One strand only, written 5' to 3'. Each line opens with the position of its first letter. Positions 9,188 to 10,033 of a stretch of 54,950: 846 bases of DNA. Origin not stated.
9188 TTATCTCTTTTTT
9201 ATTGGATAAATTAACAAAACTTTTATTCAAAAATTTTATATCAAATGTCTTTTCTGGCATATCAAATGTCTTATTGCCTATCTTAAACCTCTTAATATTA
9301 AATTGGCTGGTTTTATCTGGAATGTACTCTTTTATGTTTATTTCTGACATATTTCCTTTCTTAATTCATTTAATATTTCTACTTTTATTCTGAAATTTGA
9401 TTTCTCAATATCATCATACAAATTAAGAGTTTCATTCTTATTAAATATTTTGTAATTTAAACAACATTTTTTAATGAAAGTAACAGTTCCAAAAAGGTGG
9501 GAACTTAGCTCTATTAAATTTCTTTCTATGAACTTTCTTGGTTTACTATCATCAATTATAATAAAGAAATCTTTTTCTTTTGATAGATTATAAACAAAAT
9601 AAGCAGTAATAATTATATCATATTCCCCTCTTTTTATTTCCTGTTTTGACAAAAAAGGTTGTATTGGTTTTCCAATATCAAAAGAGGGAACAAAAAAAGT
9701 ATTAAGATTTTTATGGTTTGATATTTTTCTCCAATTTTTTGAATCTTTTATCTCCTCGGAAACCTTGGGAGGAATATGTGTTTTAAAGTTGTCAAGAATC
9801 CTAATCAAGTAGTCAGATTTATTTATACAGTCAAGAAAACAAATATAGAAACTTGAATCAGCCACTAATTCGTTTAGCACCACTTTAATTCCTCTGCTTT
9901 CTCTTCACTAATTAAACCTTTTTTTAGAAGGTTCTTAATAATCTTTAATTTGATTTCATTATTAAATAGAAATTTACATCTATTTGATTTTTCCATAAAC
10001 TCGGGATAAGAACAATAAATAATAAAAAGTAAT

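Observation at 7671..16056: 8.4-kb island with transposon-like ends: 16-20 bp terminal inverted repeats flanked by a 14/16 bp direct repeat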

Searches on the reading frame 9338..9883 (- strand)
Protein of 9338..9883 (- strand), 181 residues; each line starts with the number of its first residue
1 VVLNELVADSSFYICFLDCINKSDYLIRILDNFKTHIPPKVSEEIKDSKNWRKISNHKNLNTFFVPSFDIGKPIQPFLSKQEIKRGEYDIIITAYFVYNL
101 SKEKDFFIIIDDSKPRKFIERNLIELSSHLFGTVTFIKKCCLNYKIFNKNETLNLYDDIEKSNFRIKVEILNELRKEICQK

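Call 9: search_protein_families(library=pfam, proteins=[window:9338-9883:-], max_evalue=0.01)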
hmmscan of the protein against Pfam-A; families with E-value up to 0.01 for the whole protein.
window:9338-9883:- (181 aa): 0 families

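Call 40: search_protein_families(library=ncbifam, proteins=[window:9338-9883:-], max_evalue=0.01)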
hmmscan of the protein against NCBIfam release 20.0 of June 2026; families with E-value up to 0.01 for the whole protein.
window:9338-9883:- (181 aa): 0 families

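Call 41: search_protein_families(library=padloc, proteins=[window:9338-9883:-], max_evalue=0.01)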
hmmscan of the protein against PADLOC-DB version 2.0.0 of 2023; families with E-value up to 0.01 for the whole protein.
window:9338-9883:- (181 aa): 1 family
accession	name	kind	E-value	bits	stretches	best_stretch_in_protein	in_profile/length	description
PDLC05071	PDC-S70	-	5.1e-06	24.7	1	7-177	4-156/161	-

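Call 66: search_solved_structures(query=window:9338-9883:-, max_evalue=1)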
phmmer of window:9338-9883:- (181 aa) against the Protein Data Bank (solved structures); distinct sequences matched with E-value up to 1: 1.
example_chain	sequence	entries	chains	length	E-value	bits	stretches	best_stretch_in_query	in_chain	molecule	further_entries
2l42_A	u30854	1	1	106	0.3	13.8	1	112-161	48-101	DNA-binding protein RAP1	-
